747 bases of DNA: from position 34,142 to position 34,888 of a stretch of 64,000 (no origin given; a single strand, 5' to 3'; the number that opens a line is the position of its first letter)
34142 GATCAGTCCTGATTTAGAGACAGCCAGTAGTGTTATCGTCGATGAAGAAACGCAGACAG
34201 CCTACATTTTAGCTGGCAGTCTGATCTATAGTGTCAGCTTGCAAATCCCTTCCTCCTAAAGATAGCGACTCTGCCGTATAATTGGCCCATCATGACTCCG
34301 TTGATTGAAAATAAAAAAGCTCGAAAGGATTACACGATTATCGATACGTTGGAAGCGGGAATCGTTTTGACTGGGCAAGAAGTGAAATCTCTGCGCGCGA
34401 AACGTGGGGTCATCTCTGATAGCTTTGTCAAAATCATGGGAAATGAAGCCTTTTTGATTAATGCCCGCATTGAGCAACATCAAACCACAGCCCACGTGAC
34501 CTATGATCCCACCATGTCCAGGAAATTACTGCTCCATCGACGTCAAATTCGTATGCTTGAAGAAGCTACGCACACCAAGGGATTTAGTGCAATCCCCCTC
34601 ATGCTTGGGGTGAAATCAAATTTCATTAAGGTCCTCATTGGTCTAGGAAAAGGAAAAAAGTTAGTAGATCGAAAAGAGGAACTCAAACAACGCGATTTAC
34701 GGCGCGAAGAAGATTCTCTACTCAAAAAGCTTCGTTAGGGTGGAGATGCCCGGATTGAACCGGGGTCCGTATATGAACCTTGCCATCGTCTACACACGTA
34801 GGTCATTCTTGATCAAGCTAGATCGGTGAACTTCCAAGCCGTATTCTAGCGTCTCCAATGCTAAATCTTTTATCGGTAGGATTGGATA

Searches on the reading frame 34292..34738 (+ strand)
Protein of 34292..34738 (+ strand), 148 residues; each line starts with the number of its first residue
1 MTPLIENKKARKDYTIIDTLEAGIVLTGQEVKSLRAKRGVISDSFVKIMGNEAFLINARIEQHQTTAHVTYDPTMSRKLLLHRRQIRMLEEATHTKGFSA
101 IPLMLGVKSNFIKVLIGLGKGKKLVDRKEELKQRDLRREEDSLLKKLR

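Call 34: search_protein_families(library=pfam, proteins=[window:34292-34738:+], max_evalue=0.01)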
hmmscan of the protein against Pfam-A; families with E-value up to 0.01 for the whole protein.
window:34292-34738:+ (148 aa): 1 family
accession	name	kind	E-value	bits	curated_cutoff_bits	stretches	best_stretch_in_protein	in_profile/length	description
PF01668.23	SmpB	-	2.1e-45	154.6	27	1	5-145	2-142/143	SmpB protein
